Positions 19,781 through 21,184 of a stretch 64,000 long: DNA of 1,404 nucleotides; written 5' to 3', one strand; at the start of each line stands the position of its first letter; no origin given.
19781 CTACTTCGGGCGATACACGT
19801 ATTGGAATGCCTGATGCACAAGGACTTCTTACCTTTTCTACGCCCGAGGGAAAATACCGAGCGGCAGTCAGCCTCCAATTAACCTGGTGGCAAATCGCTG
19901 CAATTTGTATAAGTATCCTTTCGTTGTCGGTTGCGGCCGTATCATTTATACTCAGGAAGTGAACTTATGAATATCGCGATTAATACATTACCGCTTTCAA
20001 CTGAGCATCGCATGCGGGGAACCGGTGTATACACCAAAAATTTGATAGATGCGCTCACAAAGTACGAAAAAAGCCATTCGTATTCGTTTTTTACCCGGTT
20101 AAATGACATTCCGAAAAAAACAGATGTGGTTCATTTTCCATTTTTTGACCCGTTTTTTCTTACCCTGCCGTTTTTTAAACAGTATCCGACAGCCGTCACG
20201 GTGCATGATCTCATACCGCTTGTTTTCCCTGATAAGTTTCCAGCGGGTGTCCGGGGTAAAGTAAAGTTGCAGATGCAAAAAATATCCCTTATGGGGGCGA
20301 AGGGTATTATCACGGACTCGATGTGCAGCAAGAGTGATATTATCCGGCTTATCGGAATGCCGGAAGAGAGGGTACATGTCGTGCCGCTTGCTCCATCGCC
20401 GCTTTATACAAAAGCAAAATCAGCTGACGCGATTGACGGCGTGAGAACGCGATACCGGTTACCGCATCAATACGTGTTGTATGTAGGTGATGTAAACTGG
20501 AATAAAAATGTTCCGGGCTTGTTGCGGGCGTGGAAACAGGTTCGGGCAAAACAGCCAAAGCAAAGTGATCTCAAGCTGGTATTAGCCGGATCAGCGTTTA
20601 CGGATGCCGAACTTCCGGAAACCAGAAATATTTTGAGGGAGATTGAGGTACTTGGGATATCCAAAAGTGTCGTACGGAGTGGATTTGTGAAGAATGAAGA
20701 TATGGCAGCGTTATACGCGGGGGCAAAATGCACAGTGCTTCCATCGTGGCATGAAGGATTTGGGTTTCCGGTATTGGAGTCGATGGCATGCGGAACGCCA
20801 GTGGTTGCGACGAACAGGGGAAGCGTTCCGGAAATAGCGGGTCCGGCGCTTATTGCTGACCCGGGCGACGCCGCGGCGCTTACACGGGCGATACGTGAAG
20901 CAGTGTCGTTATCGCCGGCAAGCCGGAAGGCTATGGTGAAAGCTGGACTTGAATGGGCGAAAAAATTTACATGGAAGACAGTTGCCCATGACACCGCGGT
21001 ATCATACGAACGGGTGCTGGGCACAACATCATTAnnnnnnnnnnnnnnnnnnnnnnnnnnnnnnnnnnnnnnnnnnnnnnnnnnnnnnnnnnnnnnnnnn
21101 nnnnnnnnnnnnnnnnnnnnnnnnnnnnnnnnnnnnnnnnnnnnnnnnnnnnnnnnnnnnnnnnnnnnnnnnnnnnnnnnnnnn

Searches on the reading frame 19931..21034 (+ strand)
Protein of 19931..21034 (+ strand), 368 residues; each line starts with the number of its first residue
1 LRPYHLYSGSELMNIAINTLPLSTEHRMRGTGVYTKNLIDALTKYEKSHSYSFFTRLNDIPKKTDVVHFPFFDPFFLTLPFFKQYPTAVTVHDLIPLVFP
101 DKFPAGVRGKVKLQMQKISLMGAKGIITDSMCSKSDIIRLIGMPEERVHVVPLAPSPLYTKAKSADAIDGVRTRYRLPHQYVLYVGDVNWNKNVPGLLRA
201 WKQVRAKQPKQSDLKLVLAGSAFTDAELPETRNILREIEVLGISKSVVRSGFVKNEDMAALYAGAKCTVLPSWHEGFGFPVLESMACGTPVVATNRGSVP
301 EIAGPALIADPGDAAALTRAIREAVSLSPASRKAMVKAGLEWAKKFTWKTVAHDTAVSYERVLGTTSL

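Call 32: search_protein_families(library=pfam, proteins=[window:19931-21034:+], max_evalue=0.001)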
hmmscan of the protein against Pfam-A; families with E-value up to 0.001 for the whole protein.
window:19931-21034:+ (368 aa): 6 families
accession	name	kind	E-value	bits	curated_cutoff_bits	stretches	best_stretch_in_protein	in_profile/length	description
PF00534.26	Glycos_transf_1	-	3.4e-32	111.8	26.4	1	180-340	16-170/172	Glycosyl transferases group 1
PF13692.12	Glyco_trans_1_4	-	2.9e-29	102.6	27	1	180-324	2-139/142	Glycosyl transferases group 1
PF20706.3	GT4-conflict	-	3.4e-11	43.2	26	1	180-353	198-383/385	Family 4 Glycosyltransferase in conflict systems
PF13439.12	Glyco_transf_4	-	4.3e-08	33.8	28.5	1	44-152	51-163/170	Glycosyltransferase Family 4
PF13524.12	Glyco_trans_1_2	-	1.7e-06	28.5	25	1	215-352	16-139/144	Glycosyl transferase-like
PF13579.12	Glyco_trans_4_4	-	0.00011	23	29.7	0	65-153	73-157/158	Glycosyl transferase 4-like domain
